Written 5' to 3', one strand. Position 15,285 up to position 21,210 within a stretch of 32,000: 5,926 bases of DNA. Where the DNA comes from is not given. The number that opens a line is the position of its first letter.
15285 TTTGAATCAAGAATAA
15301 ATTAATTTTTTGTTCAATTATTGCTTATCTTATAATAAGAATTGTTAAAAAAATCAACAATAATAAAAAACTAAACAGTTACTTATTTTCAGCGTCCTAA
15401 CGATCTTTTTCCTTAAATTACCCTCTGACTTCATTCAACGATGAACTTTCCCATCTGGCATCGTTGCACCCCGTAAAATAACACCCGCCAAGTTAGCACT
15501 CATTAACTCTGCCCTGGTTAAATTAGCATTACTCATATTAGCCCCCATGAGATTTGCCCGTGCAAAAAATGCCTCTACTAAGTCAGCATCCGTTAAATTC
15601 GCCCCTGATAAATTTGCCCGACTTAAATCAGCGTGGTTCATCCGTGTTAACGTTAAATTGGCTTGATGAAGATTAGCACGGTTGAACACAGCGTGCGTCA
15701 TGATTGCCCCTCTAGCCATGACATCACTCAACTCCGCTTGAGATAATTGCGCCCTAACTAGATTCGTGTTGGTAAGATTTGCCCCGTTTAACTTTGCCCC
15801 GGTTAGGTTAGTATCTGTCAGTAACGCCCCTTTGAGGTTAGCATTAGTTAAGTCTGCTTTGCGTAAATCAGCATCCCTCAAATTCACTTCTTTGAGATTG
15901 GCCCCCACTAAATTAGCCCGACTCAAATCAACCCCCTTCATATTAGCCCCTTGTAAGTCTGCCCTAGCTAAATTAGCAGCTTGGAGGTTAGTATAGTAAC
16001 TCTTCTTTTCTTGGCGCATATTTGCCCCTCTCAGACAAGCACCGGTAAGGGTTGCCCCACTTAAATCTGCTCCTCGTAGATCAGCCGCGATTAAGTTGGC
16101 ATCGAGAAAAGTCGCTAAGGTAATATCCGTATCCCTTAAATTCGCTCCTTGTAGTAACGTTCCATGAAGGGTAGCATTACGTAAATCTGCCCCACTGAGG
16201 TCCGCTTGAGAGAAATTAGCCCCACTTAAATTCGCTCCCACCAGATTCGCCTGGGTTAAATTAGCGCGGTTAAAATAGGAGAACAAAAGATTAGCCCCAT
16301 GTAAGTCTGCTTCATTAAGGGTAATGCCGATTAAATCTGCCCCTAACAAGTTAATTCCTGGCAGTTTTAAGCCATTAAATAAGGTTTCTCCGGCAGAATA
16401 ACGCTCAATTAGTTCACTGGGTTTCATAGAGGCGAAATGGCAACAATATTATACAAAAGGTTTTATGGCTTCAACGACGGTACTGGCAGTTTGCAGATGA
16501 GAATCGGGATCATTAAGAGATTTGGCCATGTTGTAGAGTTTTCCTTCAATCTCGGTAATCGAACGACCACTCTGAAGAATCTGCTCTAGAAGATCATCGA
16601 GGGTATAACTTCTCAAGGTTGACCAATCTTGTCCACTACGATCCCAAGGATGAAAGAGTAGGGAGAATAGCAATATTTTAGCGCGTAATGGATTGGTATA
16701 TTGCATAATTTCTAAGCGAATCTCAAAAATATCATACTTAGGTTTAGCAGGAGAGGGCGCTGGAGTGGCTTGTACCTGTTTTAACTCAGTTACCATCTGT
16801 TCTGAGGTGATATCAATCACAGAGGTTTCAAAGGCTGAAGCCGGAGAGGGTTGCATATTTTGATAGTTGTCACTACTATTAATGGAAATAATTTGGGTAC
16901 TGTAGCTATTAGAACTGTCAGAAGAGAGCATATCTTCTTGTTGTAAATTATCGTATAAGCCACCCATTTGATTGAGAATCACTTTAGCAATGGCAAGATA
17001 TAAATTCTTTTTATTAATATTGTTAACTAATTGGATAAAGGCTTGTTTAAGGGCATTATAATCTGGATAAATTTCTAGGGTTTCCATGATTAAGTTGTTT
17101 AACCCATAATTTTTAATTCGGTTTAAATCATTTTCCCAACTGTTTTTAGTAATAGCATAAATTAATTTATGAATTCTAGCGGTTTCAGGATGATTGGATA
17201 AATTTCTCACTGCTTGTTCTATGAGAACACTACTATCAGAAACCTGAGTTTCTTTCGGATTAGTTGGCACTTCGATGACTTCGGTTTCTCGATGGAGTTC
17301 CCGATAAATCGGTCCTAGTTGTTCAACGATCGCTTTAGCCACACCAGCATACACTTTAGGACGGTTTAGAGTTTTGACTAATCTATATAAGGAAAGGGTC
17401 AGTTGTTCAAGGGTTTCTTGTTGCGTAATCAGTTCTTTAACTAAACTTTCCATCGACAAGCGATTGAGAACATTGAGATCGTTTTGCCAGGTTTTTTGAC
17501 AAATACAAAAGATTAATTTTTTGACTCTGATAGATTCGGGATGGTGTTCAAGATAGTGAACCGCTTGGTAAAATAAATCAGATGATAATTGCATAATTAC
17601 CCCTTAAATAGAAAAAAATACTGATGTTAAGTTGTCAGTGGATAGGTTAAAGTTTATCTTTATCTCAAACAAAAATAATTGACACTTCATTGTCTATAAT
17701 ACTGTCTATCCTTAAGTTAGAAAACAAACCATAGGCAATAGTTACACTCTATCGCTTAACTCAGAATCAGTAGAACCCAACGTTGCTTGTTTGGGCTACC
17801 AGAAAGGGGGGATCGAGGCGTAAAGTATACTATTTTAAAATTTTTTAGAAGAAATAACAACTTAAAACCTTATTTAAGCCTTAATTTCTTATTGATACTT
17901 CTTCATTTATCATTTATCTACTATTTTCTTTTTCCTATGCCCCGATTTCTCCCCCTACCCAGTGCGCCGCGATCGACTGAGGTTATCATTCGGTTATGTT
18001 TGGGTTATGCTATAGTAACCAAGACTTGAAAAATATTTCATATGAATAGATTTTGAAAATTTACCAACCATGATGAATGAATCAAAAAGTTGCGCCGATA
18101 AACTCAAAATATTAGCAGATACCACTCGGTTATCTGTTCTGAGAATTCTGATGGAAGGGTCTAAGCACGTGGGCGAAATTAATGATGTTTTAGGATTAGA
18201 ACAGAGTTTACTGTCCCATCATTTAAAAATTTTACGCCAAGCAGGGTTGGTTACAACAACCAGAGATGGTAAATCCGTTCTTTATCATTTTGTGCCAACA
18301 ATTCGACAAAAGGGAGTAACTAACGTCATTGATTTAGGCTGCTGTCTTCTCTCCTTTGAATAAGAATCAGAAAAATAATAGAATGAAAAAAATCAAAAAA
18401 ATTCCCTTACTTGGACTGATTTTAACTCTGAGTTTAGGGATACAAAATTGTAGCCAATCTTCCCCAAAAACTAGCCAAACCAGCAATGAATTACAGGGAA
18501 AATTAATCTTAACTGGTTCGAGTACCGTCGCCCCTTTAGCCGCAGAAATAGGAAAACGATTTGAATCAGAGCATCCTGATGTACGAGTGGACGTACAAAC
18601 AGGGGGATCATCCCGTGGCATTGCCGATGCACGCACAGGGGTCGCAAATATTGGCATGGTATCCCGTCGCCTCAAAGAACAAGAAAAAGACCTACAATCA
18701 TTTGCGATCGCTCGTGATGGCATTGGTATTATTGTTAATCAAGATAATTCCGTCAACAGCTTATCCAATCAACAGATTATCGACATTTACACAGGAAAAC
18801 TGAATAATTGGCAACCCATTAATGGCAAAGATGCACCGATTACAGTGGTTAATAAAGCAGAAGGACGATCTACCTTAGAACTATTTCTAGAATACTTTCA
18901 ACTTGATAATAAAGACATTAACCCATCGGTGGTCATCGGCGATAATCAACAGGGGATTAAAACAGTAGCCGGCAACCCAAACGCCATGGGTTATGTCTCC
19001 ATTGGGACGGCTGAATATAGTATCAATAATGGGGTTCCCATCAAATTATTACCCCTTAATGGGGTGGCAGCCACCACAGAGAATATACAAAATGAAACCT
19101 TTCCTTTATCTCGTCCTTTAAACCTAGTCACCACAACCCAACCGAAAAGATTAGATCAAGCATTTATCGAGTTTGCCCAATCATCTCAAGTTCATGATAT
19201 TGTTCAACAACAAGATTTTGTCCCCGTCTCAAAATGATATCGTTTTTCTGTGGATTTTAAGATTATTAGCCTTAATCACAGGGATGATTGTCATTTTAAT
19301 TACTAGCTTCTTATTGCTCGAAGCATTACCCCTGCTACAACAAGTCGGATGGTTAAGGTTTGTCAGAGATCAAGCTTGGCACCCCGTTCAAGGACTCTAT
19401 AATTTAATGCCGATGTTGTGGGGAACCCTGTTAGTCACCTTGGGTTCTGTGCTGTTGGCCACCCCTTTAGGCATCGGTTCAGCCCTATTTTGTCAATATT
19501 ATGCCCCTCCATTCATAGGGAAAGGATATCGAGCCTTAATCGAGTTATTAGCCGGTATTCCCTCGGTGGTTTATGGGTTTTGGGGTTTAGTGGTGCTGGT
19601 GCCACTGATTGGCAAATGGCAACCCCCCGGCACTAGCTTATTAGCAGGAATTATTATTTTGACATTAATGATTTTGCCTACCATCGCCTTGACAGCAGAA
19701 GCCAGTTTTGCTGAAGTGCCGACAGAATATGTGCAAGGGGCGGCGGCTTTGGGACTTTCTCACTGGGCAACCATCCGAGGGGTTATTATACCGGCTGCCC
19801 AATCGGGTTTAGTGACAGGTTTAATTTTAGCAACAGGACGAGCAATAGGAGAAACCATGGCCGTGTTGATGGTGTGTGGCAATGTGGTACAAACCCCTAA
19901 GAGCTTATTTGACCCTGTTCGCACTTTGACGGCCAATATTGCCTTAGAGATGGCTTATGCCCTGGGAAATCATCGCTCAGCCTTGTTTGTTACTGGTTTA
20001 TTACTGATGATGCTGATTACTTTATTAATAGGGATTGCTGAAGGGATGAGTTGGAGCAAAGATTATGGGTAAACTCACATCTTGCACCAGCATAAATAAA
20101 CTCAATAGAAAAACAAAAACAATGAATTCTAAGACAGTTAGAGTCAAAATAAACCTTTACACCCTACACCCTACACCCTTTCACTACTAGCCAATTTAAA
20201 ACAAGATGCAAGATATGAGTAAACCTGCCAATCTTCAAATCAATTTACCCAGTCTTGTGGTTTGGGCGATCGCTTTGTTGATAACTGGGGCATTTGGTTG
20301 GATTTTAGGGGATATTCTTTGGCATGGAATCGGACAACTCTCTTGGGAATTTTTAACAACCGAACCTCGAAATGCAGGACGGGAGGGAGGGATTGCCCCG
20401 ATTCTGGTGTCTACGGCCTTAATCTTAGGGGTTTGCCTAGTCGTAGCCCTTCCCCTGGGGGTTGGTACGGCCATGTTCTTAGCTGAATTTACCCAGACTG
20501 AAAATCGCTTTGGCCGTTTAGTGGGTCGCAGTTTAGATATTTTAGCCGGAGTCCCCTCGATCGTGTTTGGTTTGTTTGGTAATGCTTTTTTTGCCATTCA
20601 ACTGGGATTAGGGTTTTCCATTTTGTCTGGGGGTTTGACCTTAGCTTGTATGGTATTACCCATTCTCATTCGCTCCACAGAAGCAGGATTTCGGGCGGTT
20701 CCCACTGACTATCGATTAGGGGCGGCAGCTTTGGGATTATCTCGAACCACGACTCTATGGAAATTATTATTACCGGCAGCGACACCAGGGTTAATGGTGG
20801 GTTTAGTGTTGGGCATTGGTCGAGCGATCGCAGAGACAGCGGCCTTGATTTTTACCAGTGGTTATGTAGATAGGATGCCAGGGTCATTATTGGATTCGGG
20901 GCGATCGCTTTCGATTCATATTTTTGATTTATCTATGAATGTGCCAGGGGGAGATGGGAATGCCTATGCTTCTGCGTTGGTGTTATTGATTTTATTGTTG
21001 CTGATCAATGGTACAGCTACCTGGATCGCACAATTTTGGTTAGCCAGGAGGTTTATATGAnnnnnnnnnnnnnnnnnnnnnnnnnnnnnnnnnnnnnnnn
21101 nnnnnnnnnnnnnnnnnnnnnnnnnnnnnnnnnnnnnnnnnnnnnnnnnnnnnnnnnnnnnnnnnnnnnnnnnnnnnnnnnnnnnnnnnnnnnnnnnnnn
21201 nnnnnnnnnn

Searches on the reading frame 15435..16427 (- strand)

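Call 46: search_protein_families(library=pfam, proteins=[window:15435-16427:-], max_evalue=0.0001)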
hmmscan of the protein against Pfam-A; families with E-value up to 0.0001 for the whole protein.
window:15435-16427:- (330 aa): 4 families
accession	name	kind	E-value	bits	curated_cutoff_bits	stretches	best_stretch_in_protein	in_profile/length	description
PF00805.28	Pentapeptide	-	3.2e-77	253.9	20.2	9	51-89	2-40/40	Pentapeptide repeats (8 copies)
PF13599.13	Pentapeptide_4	-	3.6e-37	126.7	38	5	146-212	11-77/78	Pentapeptide repeat region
PF13576.12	Pentapeptide_3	-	6.2e-32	110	27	1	52-90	1-41/48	Pentapeptide repeats (9 copies)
PF25296.1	Decapeptide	-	1.3e-07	31.8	45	0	147-201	16-70/74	Decapeptide repeat region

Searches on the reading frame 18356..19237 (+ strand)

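Call 46: search_protein_families(library=pfam, proteins=[window:18356-19237:+], max_evalue=0.0001)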
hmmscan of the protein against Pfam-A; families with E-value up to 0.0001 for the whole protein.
window:18356-19237:+ (293 aa): 4 families
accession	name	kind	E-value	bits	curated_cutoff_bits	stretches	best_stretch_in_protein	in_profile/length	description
PF12849.12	PBP_like_2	-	3.6e-39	135.6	27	1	40-276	2-265/267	PBP superfamily domain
PF12727.12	PBP_like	-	1.7e-07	31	27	1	68-212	3-148/193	PBP superfamily domain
PF13531.11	SBP_bac_11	-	1.5e-05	25.3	25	1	54-286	5-224/227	Bacterial extracellular solute-binding protein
PF03466.25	LysR_substrate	-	3.3e-05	23.8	28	1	44-131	2-88/209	LysR substrate binding domain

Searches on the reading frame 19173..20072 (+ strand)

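Call 46: search_protein_families(library=pfam, proteins=[window:19173-20072:+], max_evalue=0.0001)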
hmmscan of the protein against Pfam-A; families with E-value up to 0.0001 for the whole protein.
window:19173-20072:+ (299 aa): 1 family
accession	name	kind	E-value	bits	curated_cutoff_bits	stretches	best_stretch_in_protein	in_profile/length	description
PF00528.27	BPD_transp_1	-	2.7e-20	73.3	26.4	1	97-288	2-173/184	Binding-protein-dependent transport system inner membrane component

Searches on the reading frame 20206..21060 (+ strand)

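Call 46: search_protein_families(library=pfam, proteins=[window:20206-21060:+], max_evalue=0.0001)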
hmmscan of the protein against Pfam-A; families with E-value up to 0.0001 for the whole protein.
window:20206-21060:+ (284 aa): 1 family
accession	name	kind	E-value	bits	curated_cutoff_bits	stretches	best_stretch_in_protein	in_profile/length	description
PF00528.27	BPD_transp_1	-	1.1e-17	64.8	26.4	1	85-274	1-174/184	Binding-protein-dependent transport system inner membrane component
